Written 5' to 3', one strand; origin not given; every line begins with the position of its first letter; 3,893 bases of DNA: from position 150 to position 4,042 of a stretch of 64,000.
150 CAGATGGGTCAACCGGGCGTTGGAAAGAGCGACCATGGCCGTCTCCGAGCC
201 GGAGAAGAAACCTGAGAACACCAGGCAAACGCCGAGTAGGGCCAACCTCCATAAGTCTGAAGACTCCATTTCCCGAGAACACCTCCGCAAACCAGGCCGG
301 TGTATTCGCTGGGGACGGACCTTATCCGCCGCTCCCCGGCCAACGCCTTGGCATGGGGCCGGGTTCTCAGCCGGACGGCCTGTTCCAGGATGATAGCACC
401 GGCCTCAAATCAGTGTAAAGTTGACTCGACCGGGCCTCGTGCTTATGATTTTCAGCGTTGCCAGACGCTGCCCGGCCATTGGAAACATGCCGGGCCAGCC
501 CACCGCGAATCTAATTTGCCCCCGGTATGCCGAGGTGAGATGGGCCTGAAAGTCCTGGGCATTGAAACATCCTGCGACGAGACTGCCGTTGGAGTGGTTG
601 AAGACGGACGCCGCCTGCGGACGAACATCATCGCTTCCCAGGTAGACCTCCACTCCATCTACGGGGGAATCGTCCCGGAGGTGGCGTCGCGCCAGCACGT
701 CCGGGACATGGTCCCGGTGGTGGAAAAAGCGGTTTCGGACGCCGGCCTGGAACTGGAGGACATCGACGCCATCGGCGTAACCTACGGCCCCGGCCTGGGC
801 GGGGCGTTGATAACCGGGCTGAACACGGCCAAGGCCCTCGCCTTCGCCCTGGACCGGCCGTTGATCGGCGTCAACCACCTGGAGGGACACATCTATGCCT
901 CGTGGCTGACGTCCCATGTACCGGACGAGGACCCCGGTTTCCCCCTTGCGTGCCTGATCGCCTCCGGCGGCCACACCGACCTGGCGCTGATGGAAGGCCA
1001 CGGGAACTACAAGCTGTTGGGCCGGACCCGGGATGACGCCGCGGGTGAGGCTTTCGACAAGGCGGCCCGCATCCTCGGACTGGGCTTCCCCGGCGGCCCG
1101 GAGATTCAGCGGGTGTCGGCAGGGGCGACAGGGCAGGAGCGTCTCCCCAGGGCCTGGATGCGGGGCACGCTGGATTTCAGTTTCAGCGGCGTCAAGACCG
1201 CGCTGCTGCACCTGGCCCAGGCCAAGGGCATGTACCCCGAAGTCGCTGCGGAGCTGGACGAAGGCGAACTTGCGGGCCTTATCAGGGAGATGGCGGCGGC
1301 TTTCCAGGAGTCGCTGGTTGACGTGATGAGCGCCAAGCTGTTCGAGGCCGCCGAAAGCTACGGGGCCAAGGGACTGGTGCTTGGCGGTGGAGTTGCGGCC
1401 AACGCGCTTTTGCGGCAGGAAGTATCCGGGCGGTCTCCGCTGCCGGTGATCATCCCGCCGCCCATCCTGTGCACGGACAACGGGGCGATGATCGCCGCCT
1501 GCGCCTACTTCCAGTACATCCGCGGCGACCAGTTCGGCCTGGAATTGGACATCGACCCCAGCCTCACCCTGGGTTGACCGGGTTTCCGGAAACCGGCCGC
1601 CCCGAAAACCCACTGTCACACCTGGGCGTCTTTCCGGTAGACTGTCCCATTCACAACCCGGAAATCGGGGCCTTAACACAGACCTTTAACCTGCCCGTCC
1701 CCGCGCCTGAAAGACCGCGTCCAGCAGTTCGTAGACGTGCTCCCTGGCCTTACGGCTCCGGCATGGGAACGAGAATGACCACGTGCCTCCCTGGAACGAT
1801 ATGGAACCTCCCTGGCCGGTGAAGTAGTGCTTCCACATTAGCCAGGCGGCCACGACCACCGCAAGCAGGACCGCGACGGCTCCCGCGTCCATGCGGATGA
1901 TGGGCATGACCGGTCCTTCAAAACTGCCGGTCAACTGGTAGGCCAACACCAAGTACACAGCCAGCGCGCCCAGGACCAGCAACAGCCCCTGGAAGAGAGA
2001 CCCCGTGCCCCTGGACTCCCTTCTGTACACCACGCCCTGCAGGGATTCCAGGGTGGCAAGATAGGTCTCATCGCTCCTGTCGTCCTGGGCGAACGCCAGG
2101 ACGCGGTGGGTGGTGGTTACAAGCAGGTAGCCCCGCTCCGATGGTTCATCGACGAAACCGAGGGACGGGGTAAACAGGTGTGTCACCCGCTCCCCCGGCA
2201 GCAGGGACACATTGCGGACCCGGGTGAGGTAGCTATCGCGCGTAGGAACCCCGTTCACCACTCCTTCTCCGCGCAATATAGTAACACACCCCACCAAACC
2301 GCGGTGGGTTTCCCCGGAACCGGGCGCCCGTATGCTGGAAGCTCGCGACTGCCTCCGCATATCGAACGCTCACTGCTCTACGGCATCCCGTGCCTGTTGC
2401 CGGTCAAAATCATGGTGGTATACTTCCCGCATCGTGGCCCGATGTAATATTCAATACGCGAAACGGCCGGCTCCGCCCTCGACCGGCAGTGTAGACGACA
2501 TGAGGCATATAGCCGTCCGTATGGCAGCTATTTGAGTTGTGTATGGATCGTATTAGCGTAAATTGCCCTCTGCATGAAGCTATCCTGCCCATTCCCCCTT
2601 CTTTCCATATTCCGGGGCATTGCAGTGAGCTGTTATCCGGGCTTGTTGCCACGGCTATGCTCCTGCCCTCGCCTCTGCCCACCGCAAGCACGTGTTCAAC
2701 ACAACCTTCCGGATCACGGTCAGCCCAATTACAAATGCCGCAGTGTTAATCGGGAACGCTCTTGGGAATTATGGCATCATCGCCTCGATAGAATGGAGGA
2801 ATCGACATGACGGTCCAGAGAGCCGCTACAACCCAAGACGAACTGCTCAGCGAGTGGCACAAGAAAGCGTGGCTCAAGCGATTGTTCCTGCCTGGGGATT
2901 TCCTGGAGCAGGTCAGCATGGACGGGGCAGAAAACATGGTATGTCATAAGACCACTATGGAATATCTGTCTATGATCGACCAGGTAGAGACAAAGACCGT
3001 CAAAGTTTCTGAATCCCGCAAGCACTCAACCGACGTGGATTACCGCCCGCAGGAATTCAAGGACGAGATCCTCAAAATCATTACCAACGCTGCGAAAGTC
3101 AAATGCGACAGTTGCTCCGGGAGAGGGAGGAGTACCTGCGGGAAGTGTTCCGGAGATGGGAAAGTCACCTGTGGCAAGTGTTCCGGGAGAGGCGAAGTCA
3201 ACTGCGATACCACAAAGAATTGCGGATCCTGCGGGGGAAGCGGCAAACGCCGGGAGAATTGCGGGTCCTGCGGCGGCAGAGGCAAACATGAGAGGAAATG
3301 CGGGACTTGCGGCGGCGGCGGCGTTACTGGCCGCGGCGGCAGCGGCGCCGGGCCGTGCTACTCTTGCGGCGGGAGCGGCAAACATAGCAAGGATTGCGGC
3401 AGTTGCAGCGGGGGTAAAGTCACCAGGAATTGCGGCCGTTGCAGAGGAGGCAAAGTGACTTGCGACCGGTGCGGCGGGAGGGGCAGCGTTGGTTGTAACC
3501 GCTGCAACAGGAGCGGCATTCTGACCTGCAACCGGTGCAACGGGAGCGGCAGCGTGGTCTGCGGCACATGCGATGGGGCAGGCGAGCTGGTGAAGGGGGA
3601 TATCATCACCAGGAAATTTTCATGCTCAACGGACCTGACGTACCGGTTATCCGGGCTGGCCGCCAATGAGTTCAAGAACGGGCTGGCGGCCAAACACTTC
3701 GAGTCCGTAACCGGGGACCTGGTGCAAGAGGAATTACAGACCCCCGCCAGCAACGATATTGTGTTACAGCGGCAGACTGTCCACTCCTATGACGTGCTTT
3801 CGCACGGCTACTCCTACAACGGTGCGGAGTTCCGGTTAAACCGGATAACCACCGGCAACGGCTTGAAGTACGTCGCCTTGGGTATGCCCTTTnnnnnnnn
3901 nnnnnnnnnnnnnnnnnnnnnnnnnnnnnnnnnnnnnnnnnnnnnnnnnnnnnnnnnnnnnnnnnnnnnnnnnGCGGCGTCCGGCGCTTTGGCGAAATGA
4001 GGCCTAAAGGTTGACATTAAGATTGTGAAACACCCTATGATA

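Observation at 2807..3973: Tail-anchored protein with 13 tandem CxxC (DnaJ-CR-like) zinc-finger motifs, partly built from 39-nt tandem DNA repeats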

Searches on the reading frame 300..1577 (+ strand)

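Call 6: search_protein_families(library=ncbifam, proteins=[window:300-1577:+], max_evalue=0.1)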
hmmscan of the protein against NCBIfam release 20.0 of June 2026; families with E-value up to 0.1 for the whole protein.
window:300-1577:+ (425 aa): 6 families
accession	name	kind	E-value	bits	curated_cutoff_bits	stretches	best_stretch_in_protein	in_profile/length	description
TIGR03723.1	T6A_TsaD_YgjD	equivalog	2.4e-110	368.6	296.1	1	85-405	1-312/314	tRNA (adenosine(37)-N6)-threonylcarbamoyltransferase complex transferase subunit TsaD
TIGR00329.1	gcp_kae1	subfamily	8.5e-91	304.4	207.8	1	86-399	1-305/305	tRNA (adenosine(37)-N6)-threonylcarbamoyltransferase complex transferase subunit TsaD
TIGR03722.2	arch_KAE1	equivalog_domain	3.1e-51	174.4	375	1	85-412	1-303/323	KEOPS complex N(6)-L-threonylcarbamoyladenine synthase Kae1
NF007174.0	PRK09605.1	equivalog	4.3e-48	164.1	447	1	84-414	2-307/535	bifunctional N(6)-L-threonylcarbamoyladenine synthase/serine/threonine protein kinase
TIGR03725.1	T6A_YeaZ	equivalog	1.7e-14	54.3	69.3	1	85-200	1-100/212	tRNA (adenosine(37)-N6)-threonylcarbamoyltransferase complex dimerization subunit type 1 TsaB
NF006180.0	PRK08313.1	subfamily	0.028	13.3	514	1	140-191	32-83/389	thiolase domain-containing protein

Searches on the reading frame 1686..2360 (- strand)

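Call 4: search_protein_families(library=pfam, proteins=[window:1686-2360:-], max_evalue=0.01)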
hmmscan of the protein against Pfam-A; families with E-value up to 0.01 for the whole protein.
window:1686-2360:- (224 aa): 0 families

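Call 6: search_protein_families(library=ncbifam, proteins=[window:1686-2360:-], max_evalue=0.1)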
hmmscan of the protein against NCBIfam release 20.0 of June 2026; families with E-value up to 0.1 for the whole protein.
window:1686-2360:- (224 aa): 0 families

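Call 35: search_protein_families(library=padloc, proteins=[window:1686-2360:-], max_evalue=0.01)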
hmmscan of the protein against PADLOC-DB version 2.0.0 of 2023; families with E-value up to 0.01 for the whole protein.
window:1686-2360:- (224 aa): 0 families

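Call 66: search_protein_families(library=pfam, proteins=[window:1686-2360:-], max_evalue=1)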
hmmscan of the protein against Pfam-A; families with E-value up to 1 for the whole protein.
window:1686-2360:- (224 aa): 1 family
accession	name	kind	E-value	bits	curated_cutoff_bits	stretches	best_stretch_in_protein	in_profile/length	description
PF08779.16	bCoV_NS7A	-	0.049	14.3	27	1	81-143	41-102/107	Betacoronavirus NS7A protein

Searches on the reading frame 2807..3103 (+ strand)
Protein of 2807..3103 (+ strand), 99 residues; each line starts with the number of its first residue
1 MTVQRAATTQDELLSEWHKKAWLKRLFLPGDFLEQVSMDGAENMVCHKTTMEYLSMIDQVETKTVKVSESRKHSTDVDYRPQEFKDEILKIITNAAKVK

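Call 7: search_protein_families(library=pfam, proteins=[window:2807-3103:+], max_evalue=10)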
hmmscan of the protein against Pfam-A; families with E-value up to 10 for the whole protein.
window:2807-3103:+ (99 aa): 1 family
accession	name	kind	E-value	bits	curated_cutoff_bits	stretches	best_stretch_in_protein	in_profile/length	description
PF07189.16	SF3b10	-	0.099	13.2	27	1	31-68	28-65/78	Splicing factor 3B subunit 10 (SF3b10)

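Call 36: search_protein_families(library=phrogs, proteins=[window:2807-3103:+], max_evalue=0.1)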
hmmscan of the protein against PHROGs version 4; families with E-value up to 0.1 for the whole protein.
window:2807-3103:+ (99 aa): 1 family
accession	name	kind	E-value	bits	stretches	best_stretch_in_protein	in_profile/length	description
phrog_18731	-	unknown function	0.047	14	1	3-79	155-231/300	-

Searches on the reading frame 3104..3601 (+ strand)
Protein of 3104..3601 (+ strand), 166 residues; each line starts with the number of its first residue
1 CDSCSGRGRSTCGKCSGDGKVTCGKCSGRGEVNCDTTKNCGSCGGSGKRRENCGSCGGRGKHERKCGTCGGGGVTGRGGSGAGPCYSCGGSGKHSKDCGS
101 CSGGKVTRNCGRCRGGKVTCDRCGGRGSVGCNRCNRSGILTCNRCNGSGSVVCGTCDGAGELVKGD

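Call 7: search_protein_families(library=pfam, proteins=[window:3104-3601:+], max_evalue=10)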
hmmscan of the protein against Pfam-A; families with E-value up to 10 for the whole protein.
window:3104-3601:+ (166 aa): 1 family
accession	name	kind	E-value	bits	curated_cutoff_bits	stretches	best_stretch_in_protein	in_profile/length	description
PF00684.25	DnaJ_CXXCXGXG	-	0.16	12.7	32.7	0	53-104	1-64/65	DnaJ central domain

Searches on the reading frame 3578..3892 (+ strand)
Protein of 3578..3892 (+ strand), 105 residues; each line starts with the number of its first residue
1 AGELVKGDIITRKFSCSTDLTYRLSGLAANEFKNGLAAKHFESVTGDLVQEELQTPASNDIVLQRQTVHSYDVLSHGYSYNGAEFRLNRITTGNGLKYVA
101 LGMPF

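Call 52: search_protein_representatives(alignment_id=A3)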
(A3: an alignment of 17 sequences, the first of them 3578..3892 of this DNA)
Query: 17 sequences, 105 profile positions. Proteins with E-value up to 0.001 (for the whole library): 56; up to 1e-10: 41; up to 1e-30: 15. The best 56 are listed.
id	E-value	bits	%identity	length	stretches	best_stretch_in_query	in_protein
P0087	5.2e-43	161.8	-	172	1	1-105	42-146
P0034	7.3e-43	161.3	-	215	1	1-105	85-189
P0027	4.8e-42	158.7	-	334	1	2-105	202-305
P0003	3.0e-41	156.2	-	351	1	1-105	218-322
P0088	5.9e-41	155.2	-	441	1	1-105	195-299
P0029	1.1e-39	151.1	-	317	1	2-105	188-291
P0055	2.0e-36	140.6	-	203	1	1-105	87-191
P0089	2.0e-36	140.6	-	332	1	1-105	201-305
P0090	2.2e-35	137.3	-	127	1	6-105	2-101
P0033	9.3e-35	135.3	-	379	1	1-105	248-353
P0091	1.1e-33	131.8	-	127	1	1-102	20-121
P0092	5.3e-33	129.6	-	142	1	21-101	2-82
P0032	5.8e-33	129.5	-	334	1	1-105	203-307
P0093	3.2e-32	127.1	-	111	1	21-105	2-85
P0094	3.7e-31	123.7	-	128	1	6-105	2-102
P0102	1.6e-21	92.7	-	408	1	2-104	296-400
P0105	2.2e-19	85.9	-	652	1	2-104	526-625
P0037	1.7e-18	83.0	-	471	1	1-105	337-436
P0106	5.2e-18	81.4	-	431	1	2-94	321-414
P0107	8.9e-18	80.7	-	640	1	1-104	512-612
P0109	2.3e-16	76.2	-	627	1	1-104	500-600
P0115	4.6e-13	65.6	-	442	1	1-104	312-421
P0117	7.7e-11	58.4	-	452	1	1-105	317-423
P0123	2.5e-09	53.5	-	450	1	1-96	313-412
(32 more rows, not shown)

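Call 54: search_protein_families(library=pfam, proteins=[P0102, P0115, P0117, P0123, P0105, P0107, P0109, P0106, P0088], max_evalue=0.01)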
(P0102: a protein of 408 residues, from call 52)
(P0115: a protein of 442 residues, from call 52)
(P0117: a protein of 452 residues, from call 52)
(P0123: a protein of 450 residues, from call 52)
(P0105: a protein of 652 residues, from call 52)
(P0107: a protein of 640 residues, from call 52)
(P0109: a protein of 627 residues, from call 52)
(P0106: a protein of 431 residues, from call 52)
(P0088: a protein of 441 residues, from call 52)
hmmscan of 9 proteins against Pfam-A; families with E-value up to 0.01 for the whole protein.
P0102 (408 aa): 2 families
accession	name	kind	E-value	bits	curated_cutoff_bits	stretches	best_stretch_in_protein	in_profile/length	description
PF00226.36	DnaJ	-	1.6e-13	51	27.8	1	3-55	10-63/63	DnaJ domain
PF00684.25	DnaJ_CXXCXGXG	-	0.00046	20.8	32.7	0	204-261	1-62/65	DnaJ central domain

P0115 (442 aa): 2 families
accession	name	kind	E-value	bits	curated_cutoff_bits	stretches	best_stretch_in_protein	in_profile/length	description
PF00226.36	DnaJ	-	2.2e-22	79.4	27.8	1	8-68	1-61/63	DnaJ domain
PF00684.25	DnaJ_CXXCXGXG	-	1.3e-05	25.8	32.7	2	225-280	1-65/65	DnaJ central domain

P0117 (452 aa): 4 families
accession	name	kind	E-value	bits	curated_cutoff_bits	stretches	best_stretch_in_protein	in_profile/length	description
PF00226.36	DnaJ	-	1.8e-21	76.4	27.8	1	7-68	1-63/63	DnaJ domain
PF25436.1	BSD2_CRD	-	0.00037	21.1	27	0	219-265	5-54/69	BSD2 cysteine rich domain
PF00684.25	DnaJ_CXXCXGXG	-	0.00068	20.3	32.7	0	185-257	1-64/65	DnaJ central domain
PF15777.11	Anti-TRAP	-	0.0011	19.3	32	0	226-257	9-39/59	Tryptophan RNA-binding attenuator protein inhibitory protein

P0123 (450 aa): 2 families
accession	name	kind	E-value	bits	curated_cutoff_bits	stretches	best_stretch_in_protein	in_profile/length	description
PF00226.36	DnaJ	-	6.9e-23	81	27.8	1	9-71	1-63/63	DnaJ domain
PF00684.25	DnaJ_CXXCXGXG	-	0.00018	22.1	32.7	1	206-253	13-65/65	DnaJ central domain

P0105 (652 aa): 0 families

P0107 (640 aa): 1 family
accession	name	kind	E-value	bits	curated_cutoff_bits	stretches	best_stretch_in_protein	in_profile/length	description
PF00684.25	DnaJ_CXXCXGXG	-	0.00055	20.6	32.7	0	408-434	42-65/65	DnaJ central domain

P0109 (627 aa): 1 family
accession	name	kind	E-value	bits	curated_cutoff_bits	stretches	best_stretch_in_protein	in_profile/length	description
PF00684.25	DnaJ_CXXCXGXG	-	3e-06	27.8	32.7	0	437-501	1-65/65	DnaJ central domain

P0106 (431 aa): 0 families

P0088 (441 aa): 2 families
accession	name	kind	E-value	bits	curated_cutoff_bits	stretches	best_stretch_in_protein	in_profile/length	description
PF00684.25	DnaJ_CXXCXGXG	-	2.7e-06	28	32.7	1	103-161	1-63/65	DnaJ central domain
PF23733.2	GRXCR1-2_C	-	0.0095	16.3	26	0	178-202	1-25/47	GRXCR1/2, C-terminal domain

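Call 77: search_solved_structures(query=A3, max_evalue=10)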
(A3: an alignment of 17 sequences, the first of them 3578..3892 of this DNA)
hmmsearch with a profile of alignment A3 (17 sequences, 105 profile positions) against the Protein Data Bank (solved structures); distinct sequences matched with E-value up to 10: 3.
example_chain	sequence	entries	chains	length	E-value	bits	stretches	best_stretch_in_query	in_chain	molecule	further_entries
2edm_A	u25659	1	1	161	0.3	14.7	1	17-58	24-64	22kDa structural protein VP22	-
2px0_A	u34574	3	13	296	0.32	14.6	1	41-102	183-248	Flagellar biosynthesis protein flhF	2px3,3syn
5ce7_A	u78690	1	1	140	1.3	12.6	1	13-57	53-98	CTD kinase subunit gamma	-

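Call 80: find_encoding_contigs(protein=P0117, flank=7000, max_places=2)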
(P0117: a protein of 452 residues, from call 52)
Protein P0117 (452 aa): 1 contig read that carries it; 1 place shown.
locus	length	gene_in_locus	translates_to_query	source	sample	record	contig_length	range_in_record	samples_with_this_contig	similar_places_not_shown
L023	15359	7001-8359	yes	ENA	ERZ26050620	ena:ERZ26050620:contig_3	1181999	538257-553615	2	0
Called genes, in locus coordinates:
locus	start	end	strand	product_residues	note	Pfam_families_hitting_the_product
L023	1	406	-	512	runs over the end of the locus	PF08811:DUF1800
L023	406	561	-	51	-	-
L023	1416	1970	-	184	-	-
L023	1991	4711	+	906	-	PF00675:Peptidase_M16, PF05193:Peptidase_M16_C, PF00675:Peptidase_M16, PF05193:Peptidase_M16_C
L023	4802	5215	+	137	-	-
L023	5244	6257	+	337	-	PF01040:UbiA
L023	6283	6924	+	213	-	PF02441:Flavoprotein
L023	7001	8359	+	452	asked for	PF00226:DnaJ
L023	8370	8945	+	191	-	PF01872:RibD_C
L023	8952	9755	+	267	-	PF01209:Ubie_methyltran, PF13489:Methyltransf_23, PF08241:Methyltransf_11, PF08242:Methyltransf_12, PF13649:Methyltransf_25, PF13847:Methyltransf_31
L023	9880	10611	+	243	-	PF04367:DUF502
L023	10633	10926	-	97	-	-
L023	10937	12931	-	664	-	PF01578:Cytochrom_C_asm, PF16327:CcmF_C, PF05140:ResB (faint)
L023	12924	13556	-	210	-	PF03918:CcmH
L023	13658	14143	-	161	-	-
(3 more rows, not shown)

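Call 81: find_encoding_contigs(protein=P0105, flank=7000, max_places=2)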
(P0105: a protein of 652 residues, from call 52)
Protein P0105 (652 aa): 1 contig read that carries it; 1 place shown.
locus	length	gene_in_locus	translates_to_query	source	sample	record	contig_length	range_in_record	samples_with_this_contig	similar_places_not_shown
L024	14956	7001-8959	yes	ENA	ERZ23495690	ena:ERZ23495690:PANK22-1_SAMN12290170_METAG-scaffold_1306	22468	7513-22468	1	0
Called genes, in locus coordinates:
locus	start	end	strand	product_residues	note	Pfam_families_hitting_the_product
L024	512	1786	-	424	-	PF02515:CoA_transf_3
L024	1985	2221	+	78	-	-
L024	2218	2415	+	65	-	-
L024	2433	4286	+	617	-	PF07470:Glyco_hydro_88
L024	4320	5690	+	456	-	PF07690:MFS_1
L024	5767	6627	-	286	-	PF04909:Amidohydro_2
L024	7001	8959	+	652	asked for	-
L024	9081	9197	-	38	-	-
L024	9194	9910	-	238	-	PF05685:Uma2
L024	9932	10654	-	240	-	PF05685:Uma2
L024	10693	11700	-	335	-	PF20030:bpMoxR, PF00004:AAA (weak), PF07726:AAA_3, PF07728:AAA_5, PF17863:AAA_lid_2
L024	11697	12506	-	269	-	PF00483:NTP_transferase, PF12804:NTP_transf_3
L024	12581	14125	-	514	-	PF00732:GMC_oxred_N, PF05199:GMC_oxred_C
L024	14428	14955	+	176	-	?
